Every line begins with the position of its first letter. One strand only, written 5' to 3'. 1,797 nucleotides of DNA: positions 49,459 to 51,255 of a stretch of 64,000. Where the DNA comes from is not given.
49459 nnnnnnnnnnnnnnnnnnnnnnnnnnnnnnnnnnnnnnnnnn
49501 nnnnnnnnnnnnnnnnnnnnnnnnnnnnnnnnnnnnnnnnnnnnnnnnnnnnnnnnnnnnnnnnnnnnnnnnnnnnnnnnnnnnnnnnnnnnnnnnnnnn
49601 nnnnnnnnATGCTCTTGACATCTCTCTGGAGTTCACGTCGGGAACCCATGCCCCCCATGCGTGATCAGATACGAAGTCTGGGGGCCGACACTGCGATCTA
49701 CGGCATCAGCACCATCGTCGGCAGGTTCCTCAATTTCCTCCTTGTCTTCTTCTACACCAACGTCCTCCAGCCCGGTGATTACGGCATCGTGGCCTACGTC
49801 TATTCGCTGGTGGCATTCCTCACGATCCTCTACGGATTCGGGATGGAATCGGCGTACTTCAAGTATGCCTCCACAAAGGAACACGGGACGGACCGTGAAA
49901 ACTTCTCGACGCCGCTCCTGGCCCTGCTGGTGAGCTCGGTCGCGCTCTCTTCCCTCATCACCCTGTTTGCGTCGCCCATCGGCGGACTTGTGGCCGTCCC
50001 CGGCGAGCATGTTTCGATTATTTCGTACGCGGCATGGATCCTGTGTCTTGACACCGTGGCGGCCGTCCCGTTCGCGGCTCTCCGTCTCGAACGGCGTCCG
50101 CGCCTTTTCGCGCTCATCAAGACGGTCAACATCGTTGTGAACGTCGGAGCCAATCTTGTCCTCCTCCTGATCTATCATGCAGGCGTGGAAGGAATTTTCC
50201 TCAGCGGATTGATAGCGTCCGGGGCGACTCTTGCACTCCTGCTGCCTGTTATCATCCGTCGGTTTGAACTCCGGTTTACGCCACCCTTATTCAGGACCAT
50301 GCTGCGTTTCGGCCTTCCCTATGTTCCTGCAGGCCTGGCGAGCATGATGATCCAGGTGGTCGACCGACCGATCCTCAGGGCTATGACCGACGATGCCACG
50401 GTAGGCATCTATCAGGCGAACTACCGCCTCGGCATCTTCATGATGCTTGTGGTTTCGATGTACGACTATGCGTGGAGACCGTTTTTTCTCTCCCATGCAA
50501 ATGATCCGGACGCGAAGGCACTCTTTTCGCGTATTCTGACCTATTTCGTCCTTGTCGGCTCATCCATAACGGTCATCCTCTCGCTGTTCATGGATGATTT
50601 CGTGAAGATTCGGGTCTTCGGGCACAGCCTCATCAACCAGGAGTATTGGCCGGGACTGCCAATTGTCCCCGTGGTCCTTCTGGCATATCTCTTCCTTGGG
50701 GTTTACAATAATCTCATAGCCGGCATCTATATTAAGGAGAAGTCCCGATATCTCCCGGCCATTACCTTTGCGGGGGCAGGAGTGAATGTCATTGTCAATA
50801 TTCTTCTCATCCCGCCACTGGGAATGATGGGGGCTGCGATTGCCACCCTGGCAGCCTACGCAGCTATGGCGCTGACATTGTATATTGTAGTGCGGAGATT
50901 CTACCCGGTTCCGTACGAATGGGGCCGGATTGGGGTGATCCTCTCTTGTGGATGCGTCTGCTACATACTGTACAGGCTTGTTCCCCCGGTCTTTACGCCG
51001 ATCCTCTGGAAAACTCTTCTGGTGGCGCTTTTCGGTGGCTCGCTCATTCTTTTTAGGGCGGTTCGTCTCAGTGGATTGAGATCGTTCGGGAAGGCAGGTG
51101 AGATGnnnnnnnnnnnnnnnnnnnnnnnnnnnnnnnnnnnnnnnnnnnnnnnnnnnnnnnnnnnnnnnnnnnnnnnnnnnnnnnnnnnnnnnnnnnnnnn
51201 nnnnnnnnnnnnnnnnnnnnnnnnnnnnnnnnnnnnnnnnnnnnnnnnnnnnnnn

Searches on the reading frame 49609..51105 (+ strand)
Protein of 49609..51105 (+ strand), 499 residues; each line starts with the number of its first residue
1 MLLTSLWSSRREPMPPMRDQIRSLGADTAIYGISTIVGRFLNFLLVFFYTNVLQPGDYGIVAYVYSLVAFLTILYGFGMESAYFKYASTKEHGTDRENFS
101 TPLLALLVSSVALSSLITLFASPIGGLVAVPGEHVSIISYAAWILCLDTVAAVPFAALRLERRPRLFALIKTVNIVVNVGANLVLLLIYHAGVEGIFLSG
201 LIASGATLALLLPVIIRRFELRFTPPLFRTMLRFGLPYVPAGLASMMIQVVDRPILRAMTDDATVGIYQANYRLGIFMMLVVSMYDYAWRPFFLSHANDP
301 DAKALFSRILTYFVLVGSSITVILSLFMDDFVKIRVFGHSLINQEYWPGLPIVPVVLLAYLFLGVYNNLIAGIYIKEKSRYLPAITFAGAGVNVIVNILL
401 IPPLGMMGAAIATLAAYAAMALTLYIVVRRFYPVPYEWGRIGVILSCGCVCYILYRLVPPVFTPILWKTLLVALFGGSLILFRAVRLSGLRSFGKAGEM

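Call 7: search_protein_families(library=pfam, proteins=[window:49609-51105:+], max_evalue=0.001)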
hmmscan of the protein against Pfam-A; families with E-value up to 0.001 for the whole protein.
window:49609-51105:+ (499 aa): 2 families
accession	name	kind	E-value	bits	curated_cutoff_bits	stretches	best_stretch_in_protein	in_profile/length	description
PF01943.22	Polysacc_synt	-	2.3e-20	73.6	28.2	1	25-293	2-270/274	Polysaccharide biosynthesis protein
PF13440.11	Polysacc_synt_3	-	3.1e-15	56.6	23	1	53-334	6-282/293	Polysaccharide biosynthesis protein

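Call 35: search_protein_families(library=ncbifam, proteins=[window:49609-51105:+], max_evalue=0.00001)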
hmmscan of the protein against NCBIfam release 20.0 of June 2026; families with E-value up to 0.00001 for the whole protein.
window:49609-51105:+ (499 aa): 1 family
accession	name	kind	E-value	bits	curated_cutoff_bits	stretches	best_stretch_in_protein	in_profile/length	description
NF050818.1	PolSacchBiosHfsF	equivalog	9.7e-16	57.8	700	1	40-442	18-417/468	polysaccharide biosynthesis protein HfsF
